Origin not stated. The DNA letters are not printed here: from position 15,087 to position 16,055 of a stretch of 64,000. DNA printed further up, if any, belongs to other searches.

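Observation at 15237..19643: Single locus carrying two independent trehalose routes (TreT and OtsB/OtsA)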

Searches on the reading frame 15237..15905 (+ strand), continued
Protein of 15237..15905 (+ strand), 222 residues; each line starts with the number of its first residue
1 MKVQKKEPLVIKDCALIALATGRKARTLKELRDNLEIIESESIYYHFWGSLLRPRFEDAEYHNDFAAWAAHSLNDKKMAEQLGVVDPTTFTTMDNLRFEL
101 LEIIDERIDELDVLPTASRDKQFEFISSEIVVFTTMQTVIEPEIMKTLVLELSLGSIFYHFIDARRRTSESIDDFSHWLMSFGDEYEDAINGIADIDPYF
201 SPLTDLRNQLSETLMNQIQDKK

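Call 32: find_related_loci(query=A2, collection=metagenome_contigs, flank=9000)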
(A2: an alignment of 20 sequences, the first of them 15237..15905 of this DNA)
Query A2 (222 aa) in metagenome_contigs; peptide patterns used: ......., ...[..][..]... (x = any residue, [..] = any of these).
532 stretches matched a pattern; 457 encode a relative of the query (tblastn E <= 1e-3); the best 80 are kept; 80 distinct loci.
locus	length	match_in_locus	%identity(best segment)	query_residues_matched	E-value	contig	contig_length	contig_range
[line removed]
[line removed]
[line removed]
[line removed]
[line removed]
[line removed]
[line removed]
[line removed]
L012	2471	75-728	54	5-222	3e-82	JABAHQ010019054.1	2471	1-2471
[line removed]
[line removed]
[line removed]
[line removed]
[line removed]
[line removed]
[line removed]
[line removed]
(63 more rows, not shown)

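Call 48: predict_structure(alignment_id=A2)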
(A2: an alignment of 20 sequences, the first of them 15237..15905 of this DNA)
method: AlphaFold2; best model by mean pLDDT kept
length: 222 residues; sequences in the alignment: 20
mean_pLDDT: 89.8   pTM: 0.79
mean pLDDT of the five models: 89.8, 89.7, 88.4, 87.7, 85.6
residues with pLDDT >= 90: 157; 70-90: 49; 50-70: 13; < 50: 3
segments of 3 or more residues with pLDDT < 50: none
pLDDT, mean of each block of 10 residues (from residue 1): 74 89 97 96 85 62 91 96 89 94 98 96 92 92 93 93 87 94 94 88 89 92 56
secondary structure, 60 per line:
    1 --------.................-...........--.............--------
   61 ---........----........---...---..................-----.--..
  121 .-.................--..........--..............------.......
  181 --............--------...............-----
elements in order: E9-25 H28-37 H40-52 H64-71 H76-83 H93-110 E123-139 H142-151 H154-167 H174-180 H183-194 H203-217

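Call 64: search_protein_families(library=pfam, proteins=[L037:11889-13637:+, L037:13712-14572:+, L037:7808-8554:+, L037:6384-7598:+, L023:11465-12193:+, L023:7495-8352:+, L023:6624-7349:+, L023:14188-15615:-, L023:12743-13492:-], max_evalue=0.001)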
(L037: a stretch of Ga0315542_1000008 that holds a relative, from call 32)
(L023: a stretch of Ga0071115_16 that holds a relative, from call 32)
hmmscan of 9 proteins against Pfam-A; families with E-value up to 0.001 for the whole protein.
L037:11889-13637:+ (582 aa): 1 family
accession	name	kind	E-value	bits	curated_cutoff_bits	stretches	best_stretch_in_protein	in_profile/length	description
PF00982.27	Glyco_transf_20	-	7.2e-54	183.7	32.5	2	281-575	190-471/473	Glycosyltransferase family 20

L037:13712-14572:+ (286 aa): 1 family
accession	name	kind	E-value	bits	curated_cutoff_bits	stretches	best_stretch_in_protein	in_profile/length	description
PF00909.26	Ammonium_transp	-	9.7e-85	285.1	23.2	1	1-275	134-399/399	Ammonium Transporter Family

L037:7808-8554:+ (248 aa): 1 family
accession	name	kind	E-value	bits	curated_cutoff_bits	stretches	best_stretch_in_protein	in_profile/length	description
PF01442.23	Apolipoprotein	-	0.00011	22.4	90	1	137-242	48-165/190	Apolipoprotein A1/A4/E domain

L037:6384-7598:+ (404 aa): 2 families
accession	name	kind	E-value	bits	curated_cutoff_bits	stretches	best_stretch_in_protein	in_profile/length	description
PF01546.33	Peptidase_M20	-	5.5e-55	186.9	24.6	1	90-400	1-205/206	Peptidase family M20/M25/M40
PF07687.19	M20_dimer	-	1.2e-10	41.7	21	1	205-296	9-100/107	Peptidase dimerisation domain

L023:11465-12193:+ (242 aa): 0 families

L023:7495-8352:+ (285 aa): 5 families
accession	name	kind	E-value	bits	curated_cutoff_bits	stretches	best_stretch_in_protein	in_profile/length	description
PF12849.12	PBP_like_2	-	1.1e-53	183.2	27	1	43-272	7-267/267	PBP superfamily domain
PF12727.12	PBP_like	-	3e-16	59.6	27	1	64-217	1-152/193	PBP superfamily domain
PF13531.11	SBP_bac_11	-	6.7e-12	46.1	25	1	48-278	1-222/227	Bacterial extracellular solute-binding protein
PF01547.30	SBP_bac_1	-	2.5e-07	31.4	26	1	57-275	8-307/307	Bacterial extracellular solute-binding protein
PF03466.25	LysR_substrate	-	3.6e-06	27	28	1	42-133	2-91/209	LysR substrate binding domain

L023:6624-7349:+ (241 aa): 2 families
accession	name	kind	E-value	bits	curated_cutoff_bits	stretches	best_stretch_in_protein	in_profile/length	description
PF12850.12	Metallophos_2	-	2.7e-29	102.6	27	1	1-196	1-149/154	Calcineurin-like phosphoesterase superfamily domain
PF00149.33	Metallophos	-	1.3e-17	65.3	21.5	1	1-165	1-191/191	Calcineurin-like phosphoesterase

L023:14188-15615:- (475 aa): 1 family
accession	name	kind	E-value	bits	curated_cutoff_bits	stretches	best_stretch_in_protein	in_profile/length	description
PF00374.24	NiFeSe_Hases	-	1.7e-103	347.7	25.8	2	137-460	137-508/508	Nickel-dependent hydrogenase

L023:12743-13492:- (249 aa): 1 family
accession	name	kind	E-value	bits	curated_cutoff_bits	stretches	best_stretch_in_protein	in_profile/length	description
PF03692.20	CxxCxxCC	-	3.7e-08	34.4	23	1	76-159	2-69/85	Putative zinc- or iron-chelating domain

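Call 67: find_encoding_contigs(protein=P0019, flank=8000, max_places=2)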
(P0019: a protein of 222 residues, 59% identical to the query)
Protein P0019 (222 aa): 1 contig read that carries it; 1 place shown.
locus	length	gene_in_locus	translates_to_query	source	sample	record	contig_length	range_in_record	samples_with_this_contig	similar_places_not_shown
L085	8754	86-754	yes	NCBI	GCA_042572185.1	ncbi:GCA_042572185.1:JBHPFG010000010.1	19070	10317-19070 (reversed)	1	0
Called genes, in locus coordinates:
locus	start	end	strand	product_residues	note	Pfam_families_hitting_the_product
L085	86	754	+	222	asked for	PF19027:DUF5752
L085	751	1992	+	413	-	PF21269:TreT_GT1, PF00534:Glycos_transf_1, PF13692:Glyco_trans_1_4, PF20706:GT4-conflict (faint)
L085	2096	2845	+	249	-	PF02358:Trehalose_PPase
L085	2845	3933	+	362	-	PF21088:MS_channel_1st, PF00924:MS_channel_2nd, PF21082:MS_channel_3rd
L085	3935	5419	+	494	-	PF00982:Glyco_transf_20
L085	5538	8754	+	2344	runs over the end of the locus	PF00989:PAS, PF08448:PAS_4, PF13426:PAS_9, PF08448:PAS_4, PF13426:PAS_9, PF00989:PAS, PF08448:PAS_4, PF13426:PAS_9, +37 more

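Call 68: find_encoding_contigs(protein=P0055, flank=8000, max_places=2)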
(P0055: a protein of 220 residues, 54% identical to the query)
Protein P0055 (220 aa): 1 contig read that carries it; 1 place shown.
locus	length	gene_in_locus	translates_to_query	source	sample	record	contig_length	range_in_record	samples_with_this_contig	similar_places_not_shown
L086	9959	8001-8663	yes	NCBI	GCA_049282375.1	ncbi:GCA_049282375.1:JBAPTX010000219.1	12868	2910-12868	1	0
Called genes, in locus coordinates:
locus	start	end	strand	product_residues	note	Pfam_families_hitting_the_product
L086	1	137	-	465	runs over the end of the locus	PF00753:Lactamase_B, PF00581:Rhodanese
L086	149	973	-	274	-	PF00106:adh_short, PF08659:KR, PF23441:SDR, PF02719:Polysacc_synt_2 (faint), PF13561:adh_short_C2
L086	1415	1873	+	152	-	PF00847:AP2 (weak)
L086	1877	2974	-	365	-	PF01168:Ala_racemase_N, PF14031:D-ser_dehydrat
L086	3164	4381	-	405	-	PF00563:EAL, PF08668:HDOD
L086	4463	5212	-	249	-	PF00702:Hydrolase, PF13344:Hydrolase_6, PF13419:HAD_2, PF13242:Hydrolase_like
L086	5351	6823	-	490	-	PF16217:M64_N, PF09471:Peptidase_M64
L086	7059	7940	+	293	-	PF03168:LEA_2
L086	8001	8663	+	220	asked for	PF19027:DUF5752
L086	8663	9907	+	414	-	PF21269:TreT_GT1, PF00534:Glycos_transf_1, PF20706:GT4-conflict (weak), PF13692:Glyco_trans_1_4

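Call 69: find_encoding_contigs(protein=P0058, flank=8000, max_places=2)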
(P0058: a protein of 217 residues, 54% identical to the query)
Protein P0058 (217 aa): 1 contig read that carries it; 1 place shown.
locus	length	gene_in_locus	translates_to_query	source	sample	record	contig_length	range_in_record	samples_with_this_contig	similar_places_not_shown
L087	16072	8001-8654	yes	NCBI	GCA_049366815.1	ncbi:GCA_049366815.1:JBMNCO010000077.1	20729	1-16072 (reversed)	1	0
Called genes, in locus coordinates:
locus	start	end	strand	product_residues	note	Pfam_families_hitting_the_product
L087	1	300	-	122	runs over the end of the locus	PF12966:AtpR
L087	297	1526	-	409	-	PF00999:Na_H_Exchanger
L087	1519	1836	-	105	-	PF09527:ATPase_gene1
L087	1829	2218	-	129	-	PF02823:ATP-synt_DE_N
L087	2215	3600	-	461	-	PF02874:ATP-synt_ab_N, PF00006:ATP-synt_ab, PF22919:ATP-synt_VA_C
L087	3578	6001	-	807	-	PF01326:PPDK_N, PF00391:PEP-utilizers, PF02896:PEP-utilizers_C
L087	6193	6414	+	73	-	-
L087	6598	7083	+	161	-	-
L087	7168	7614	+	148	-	PF00582:Usp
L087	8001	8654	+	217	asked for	PF19027:DUF5752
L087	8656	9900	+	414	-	PF21269:TreT_GT1, PF00534:Glycos_transf_1, PF20706:GT4-conflict (faint), PF13692:Glyco_trans_1_4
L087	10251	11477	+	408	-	PF00072:Response_reg, PF00512:HisKA (weak), PF02518:HATPase_c, PF14501:HATPase_c_5 (weak)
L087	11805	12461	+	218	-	PF00072:Response_reg, PF00196:GerE, PF08281:Sigma70_r4_2 (weak)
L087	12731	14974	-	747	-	PF03030:H_PPase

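Call 72: search_protein_representatives(alignment_id=A2)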
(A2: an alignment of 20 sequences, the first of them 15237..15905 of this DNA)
Query: 20 sequences, 224 profile positions. Proteins with E-value up to 0.001 (for the whole library): 986; up to 1e-10: 594; up to 1e-30: 179. The best 150 are listed.
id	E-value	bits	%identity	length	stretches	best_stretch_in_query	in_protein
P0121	4.0e-104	363.3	-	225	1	4-222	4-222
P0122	7.7e-90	316.6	-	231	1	7-222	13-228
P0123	1.9e-85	302.2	-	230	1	3-219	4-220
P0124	6.5e-82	290.7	-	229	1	7-221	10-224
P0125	6.5e-81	287.4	-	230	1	4-222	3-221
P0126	7.3e-81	287.3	-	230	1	3-219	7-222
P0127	4.1e-80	284.8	-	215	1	9-218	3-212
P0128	4.8e-79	281.3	-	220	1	9-222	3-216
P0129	4.3e-77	275.0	-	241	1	45-222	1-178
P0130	6.1e-77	274.4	-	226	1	7-220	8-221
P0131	8.9e-77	273.9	-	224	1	7-220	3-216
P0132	5.6e-76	271.3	-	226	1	6-222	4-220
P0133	3.1e-72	259.0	-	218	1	9-220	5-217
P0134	2.7e-71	256.0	-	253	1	8-170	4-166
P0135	3.8e-71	255.5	-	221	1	3-221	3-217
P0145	3.8e-65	235.9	-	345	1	5-219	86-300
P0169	3.4e-52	193.5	-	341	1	7-145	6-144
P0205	2.3e-39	151.6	-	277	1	9-218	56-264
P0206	2.5e-39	151.4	-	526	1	5-220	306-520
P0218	2.8e-37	144.7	-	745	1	23-220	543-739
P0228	3.3e-36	141.2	-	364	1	6-220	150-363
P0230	4.9e-36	140.7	-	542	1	106-220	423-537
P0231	7.8e-36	140.0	-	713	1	8-219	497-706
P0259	1.7e-33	132.4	-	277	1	19-221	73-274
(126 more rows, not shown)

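Call 73: search_protein_families(library=pfam, proteins=[P0206, P0218, P0230, P0231, P0228, P0145, P0169, P0205, P0259], max_evalue=0.001)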
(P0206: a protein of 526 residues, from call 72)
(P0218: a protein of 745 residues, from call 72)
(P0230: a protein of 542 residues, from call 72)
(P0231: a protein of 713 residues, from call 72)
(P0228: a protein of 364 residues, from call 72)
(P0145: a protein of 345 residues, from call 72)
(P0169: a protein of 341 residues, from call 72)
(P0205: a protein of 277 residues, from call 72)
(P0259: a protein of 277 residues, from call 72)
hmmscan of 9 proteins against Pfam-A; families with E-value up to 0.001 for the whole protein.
P0206 (526 aa): 1 family
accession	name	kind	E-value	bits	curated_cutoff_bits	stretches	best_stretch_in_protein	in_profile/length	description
PF19027.5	DUF5752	-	7.9e-65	218.5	23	1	310-516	2-207/208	Family of unknown function (DUF5752)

P0218 (745 aa): 2 families
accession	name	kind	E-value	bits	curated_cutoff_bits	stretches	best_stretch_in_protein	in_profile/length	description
PF19027.5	DUF5752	-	6.4e-62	209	23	1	529-735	2-207/208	Family of unknown function (DUF5752)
PF18085.6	Mak_N_cap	-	1.4e-06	29.7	22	1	37-90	1-55/87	Maltokinase N-terminal cap domain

P0230 (542 aa): 2 families
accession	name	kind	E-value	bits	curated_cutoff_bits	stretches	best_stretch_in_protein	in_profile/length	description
PF19027.5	DUF5752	-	1.9e-33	116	23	1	422-533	98-207/208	Family of unknown function (DUF5752)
PF00128.31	Alpha-amylase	-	1.3e-19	71.2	22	1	57-141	15-98/446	Alpha amylase, catalytic domain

P0231 (713 aa): 1 family
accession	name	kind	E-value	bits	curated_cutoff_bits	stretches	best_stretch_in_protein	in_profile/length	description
PF19027.5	DUF5752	-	1.7e-62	210.9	23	1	498-703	2-207/208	Family of unknown function (DUF5752)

P0228 (364 aa): 2 families
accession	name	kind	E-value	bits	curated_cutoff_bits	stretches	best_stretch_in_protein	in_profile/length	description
PF19027.5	DUF5752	-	2.7e-62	210.3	23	1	153-360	2-208/208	Family of unknown function (DUF5752)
PF00924.24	MS_channel_2nd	-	3.9e-07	30.5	20.2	1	94-139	16-61/68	Mechanosensitive ion channel, beta-domain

P0145 (345 aa): 1 family
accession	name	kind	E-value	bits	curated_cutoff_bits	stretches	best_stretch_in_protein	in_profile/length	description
PF19027.5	DUF5752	-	4.4e-69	232.4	23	1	91-297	3-207/208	Family of unknown function (DUF5752)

P0169 (341 aa): 2 families
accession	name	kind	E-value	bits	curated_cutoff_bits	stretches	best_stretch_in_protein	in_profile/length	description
PF19027.5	DUF5752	-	1.5e-48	165.4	23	1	8-142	2-136/208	Family of unknown function (DUF5752)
PF00563.25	EAL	-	1.4e-17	64.3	31.3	1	210-308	25-122/236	EAL domain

P0205 (277 aa): 1 family
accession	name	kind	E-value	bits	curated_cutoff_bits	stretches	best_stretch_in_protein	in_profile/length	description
PF19027.5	DUF5752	-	3.7e-65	219.6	23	1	56-262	2-207/208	Family of unknown function (DUF5752)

P0259 (277 aa): 1 family
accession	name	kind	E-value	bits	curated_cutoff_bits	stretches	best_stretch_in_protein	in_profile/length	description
PF19027.5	DUF5752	-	1.1e-63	214.9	23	1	63-268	2-206/208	Family of unknown function (DUF5752)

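Call 74: search_solved_structures(query=P0218, max_evalue=0.01)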
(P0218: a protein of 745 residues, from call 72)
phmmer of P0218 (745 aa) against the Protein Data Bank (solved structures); distinct sequences matched with E-value up to 0.01: 5.
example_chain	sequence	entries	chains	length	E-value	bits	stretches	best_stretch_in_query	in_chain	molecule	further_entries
4o7o_A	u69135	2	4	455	3.5e-49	171.1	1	37-512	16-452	Maltokinase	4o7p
4u94_A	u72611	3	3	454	4.8e-48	167.3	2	311-513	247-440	Maltokinase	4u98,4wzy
5jy7_I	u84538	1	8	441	7.7e-46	160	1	37-511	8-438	Maltokinase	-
4cso_A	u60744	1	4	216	3.2e-20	75.3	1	529-727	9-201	ORFY PROTEIN, TRANSCRIPTION FACTOR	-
6hwj_A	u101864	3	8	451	7.1e-20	74.2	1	267-522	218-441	Glucosamine kinase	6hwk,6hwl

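Call 75: search_solved_structures(query=P0231, max_evalue=0.01)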
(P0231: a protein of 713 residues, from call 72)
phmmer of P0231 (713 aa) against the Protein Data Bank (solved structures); distinct sequences matched with E-value up to 0.01: 3.
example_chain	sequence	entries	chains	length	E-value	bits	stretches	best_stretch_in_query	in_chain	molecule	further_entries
4cso_A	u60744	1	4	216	7.7e-21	77.3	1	497-695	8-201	ORFY PROTEIN, TRANSCRIPTION FACTOR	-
5jy7_I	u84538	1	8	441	1.4e-18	69.8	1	330-472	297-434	Maltokinase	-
4o7o_A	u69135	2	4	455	5.2e-12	48.1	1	329-471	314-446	Maltokinase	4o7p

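Call 76: search_protein_families(library=ncbifam, proteins=[P0206, P0218, P0231, P0230, P0145], max_evalue=0.01)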
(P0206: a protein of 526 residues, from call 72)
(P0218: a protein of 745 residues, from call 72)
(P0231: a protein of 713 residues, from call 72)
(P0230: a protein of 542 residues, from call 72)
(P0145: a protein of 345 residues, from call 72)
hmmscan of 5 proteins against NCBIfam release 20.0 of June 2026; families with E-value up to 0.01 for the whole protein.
P0206 (526 aa): 5 families
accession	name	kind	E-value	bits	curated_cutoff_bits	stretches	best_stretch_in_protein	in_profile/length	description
TIGR02457.1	TreS_Cterm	hypoth_equivalog_domain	5.5e-70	236.5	375.05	1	1-292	245-527/529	putative maltokinase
NF011293.0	PRK14705.1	equivalog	9.8e-24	83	2376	1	131-292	320-468/1224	1,4-alpha-glucan branching enzyme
NF041273.1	GlcN_kinase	equivalog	1.9e-22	80.1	550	1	12-287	143-384/391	glucosamine kinase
NF038156.1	lant_syn_V_LxmK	equivalog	0.0035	16.5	315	1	116-167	167-221/347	class V lanthionine synthetase subunit LxmK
NF008738.0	PRK11768.1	equivalog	0.0059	16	194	0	132-166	188-221/327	serine/threonine protein kinase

P0218 (745 aa): 4 families
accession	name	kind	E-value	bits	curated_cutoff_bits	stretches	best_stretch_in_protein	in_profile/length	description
TIGR02457.1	TreS_Cterm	hypoth_equivalog_domain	5.5e-116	388.3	375.05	1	26-512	24-528/529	putative maltokinase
NF011293.0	PRK14705.1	equivalog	2.5e-37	128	2376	1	95-522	101-479/1224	1,4-alpha-glucan branching enzyme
NF041273.1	GlcN_kinase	equivalog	2.7e-32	112.5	550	1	149-505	79-383/391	glucosamine kinase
NF008738.0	PRK11768.1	equivalog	0.0079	15.6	194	0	356-385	193-221/327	serine/threonine protein kinase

P0231 (713 aa): 3 families
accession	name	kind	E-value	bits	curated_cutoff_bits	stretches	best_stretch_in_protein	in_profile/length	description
TIGR02457.1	TreS_Cterm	hypoth_equivalog_domain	1.3e-51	175.9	375.05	1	133-471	186-522/529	putative maltokinase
NF041273.1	GlcN_kinase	equivalog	1.3e-16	60.9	550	1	130-405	88-328/391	glucosamine kinase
NF011293.0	PRK14705.1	equivalog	6.3e-06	24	2376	1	329-469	329-461/1224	1,4-alpha-glucan branching enzyme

P0230 (542 aa): 38 families (the best 25 are shown)
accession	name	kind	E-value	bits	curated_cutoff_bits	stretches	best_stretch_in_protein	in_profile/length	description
TIGR02402.1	trehalose_TreZ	equivalog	7.1e-187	622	538.8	1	16-427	66-479/545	malto-oligosyltrehalose trehalohydrolase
NF008967.0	PRK12313.1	equivalog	1.5e-30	106.1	577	1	43-203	147-320/633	1,4-alpha-glucan branching protein GlgB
NF003811.1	PRK05402.1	equivalog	1.1e-29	103.4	741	1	44-201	141-308/619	1,4-alpha-glucan branching protein GlgB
TIGR01515.1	branching_enzym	equivalog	2.3e-27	95.9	463.95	1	46-203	137-299/607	1,4-alpha-glucan branching enzyme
NF011293.0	PRK14705.1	equivalog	8.6e-23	79.9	2376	1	43-201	747-911/1224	1,4-alpha-glucan branching enzyme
NF011294.0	PRK14706.1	equivalog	4.2e-20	71.5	1284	1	24-207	124-324/642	1,4-alpha-glucan branching enzyme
NF009221.0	PRK12568.1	equivalog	3.4e-19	68.4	1270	1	66-200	290-429/745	1,4-alpha-glucan branching enzyme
TIGR02100.1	glgX_debranch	equivalog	4.9e-18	64.5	640.9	1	22-194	133-341/688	glycogen debranching protein GlgX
TIGR02104.1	pulA_typeI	equivalog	1.1e-14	53.5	504.5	1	67-370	170-487/605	type I pullulanase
NF002983.0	PRK03705.1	equivalog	7.3e-13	47.4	901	1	22-142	129-277/658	glycogen debranching protein GlgX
TIGR02401.1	trehalose_TreY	equivalog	1.3e-12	46.9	498.65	1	58-143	13-100/838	malto-oligosyltrehalose synthase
NF011086.0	PRK14511.1-3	equivalog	8.6e-12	44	1411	1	55-140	13-100/924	malto-oligosyltrehalose synthase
NF041321.1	Alpha-amyl_MalA_Halo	equivalog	9.7e-12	44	875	1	44-140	260-360/666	alpha-amylase MalA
TIGR02403.1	trehalose_treC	equivalog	1.2e-11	44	799.05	1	57-139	23-104/544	alpha,alpha-phosphotrehalase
NF041090.1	Cyc-maltodext_AglB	equivalog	9.3e-11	41.2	540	1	58-142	62-144/470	cyclomaltodextrinase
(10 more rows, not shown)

P0145 (345 aa): 0 families
